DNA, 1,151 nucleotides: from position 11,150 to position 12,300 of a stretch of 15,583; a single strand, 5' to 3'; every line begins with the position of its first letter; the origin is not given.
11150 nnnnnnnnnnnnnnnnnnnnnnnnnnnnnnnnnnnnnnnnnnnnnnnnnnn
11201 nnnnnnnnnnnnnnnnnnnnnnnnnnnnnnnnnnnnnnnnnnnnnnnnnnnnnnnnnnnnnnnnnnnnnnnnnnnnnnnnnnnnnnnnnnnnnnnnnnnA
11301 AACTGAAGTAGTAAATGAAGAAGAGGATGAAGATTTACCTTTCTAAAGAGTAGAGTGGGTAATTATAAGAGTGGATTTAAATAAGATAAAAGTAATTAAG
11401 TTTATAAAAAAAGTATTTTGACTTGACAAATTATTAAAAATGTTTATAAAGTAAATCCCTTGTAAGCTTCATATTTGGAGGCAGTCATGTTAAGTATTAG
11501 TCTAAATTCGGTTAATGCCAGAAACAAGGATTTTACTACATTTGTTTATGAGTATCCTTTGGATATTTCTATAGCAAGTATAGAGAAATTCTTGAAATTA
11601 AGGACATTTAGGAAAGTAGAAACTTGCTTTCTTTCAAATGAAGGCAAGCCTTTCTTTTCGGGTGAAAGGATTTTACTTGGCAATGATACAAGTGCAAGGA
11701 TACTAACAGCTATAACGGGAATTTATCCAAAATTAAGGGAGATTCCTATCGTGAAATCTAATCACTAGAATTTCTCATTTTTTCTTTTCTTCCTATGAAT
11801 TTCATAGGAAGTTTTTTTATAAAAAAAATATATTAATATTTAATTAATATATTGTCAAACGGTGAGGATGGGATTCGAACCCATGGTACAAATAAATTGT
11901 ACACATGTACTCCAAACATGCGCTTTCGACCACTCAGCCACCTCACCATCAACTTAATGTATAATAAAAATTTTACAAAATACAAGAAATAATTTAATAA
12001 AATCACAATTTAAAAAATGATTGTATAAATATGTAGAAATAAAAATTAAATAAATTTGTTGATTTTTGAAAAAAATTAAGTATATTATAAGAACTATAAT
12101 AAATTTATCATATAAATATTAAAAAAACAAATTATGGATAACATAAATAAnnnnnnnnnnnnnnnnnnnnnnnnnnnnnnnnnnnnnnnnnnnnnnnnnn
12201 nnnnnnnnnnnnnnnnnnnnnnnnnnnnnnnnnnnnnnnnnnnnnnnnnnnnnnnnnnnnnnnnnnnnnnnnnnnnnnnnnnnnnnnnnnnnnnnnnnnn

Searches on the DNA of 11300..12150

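Call 55: search_rna_families(source=window, start=11300, end=12150, threshold=evalue, max_evalue=1)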
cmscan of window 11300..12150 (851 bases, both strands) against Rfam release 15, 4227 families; matches with E-value up to 1: 2.
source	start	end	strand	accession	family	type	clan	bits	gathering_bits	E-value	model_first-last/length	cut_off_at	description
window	11860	11947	-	RF00005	tRNA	Gene; tRNA;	CL00001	59.6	29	3e-12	1-71/71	no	tRNA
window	11860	11903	+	RF04351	Plastid-psbl-rps4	Cis-reg;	-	43.3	68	9.5e-08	1-53/53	no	Plastid-psbl-rps4 3UTR RNA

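Call 92: search_rna_families(source=window, start=11440, end=11830, threshold=evalue, max_evalue=10, show_alignments=2)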
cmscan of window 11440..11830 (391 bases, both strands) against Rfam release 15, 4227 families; matches with E-value up to 10: 14.
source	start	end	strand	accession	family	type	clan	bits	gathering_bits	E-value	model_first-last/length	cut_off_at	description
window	11586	11675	+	RF01492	rli28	Gene; sRNA;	-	19.2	45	3.1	1-186/186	no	Listeria sRNA rli28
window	11662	11818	+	RF01775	RsaOG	Gene; sRNA;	-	18.9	50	1.4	1-147/147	no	RNA S.aureus Orsay G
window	11586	11678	+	RF00515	PyrR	Cis-reg;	-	18.1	54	4.1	1-115/115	no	PyrR binding site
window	11578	11707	+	RF02049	STnc460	Gene; sRNA;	-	18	70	0.56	1-147/147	no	Salmonella enterica sRNA STnc460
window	11540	11630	-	RF01608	ceN102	Gene; snRNA; snoRNA; HACA-box;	-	17.8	50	2.9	1-142/142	no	Caenorhabditis snoRNA ceN80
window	11753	11823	+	RF02371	PyrG_leader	Cis-reg; leader;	-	17.6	65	8.9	1-78/78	no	PyrG leader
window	11519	11593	-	RF01167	sn2429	Gene; snRNA; snoRNA; CD-box;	-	16.3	50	1.7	1-77/77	no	Small nucleolar RNA sn2429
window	11519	11601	+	RF03583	MIR781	Gene; miRNA;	-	16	88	3.9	1-94/94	no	MIR781 microRNA precursor family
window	11634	11812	-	RF04310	nqrA-II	Cis-reg;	-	14.7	55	6.1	1-174/174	no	nqrA-II ncRNA motif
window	11789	11830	-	RF02822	Srn266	Gene; sRNA;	-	14.7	63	8.3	44-112/112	5'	Streptococcus RNA 266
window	11440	11580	+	RF03533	SQ1002_RNA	Gene; sRNA;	-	14.1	128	1.1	26-237/237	5'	Clostridioides difficile sRNA SQ1002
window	11697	11826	+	RF00557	L10_leader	Cis-reg; leader;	-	13.9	44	6.9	1-138/138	no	Ribosomal protein L10 leader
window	11780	11809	-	RF01100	PK-BYV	Cis-reg;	-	13.4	50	3.8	2-34/40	no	3'-terminal pseudoknot in BYV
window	11610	11673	-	RF01952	SOX2OT_exon2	Gene; lncRNA;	-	10.1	45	8.4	1-69/69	no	SOX2 overlapping transcript exon 2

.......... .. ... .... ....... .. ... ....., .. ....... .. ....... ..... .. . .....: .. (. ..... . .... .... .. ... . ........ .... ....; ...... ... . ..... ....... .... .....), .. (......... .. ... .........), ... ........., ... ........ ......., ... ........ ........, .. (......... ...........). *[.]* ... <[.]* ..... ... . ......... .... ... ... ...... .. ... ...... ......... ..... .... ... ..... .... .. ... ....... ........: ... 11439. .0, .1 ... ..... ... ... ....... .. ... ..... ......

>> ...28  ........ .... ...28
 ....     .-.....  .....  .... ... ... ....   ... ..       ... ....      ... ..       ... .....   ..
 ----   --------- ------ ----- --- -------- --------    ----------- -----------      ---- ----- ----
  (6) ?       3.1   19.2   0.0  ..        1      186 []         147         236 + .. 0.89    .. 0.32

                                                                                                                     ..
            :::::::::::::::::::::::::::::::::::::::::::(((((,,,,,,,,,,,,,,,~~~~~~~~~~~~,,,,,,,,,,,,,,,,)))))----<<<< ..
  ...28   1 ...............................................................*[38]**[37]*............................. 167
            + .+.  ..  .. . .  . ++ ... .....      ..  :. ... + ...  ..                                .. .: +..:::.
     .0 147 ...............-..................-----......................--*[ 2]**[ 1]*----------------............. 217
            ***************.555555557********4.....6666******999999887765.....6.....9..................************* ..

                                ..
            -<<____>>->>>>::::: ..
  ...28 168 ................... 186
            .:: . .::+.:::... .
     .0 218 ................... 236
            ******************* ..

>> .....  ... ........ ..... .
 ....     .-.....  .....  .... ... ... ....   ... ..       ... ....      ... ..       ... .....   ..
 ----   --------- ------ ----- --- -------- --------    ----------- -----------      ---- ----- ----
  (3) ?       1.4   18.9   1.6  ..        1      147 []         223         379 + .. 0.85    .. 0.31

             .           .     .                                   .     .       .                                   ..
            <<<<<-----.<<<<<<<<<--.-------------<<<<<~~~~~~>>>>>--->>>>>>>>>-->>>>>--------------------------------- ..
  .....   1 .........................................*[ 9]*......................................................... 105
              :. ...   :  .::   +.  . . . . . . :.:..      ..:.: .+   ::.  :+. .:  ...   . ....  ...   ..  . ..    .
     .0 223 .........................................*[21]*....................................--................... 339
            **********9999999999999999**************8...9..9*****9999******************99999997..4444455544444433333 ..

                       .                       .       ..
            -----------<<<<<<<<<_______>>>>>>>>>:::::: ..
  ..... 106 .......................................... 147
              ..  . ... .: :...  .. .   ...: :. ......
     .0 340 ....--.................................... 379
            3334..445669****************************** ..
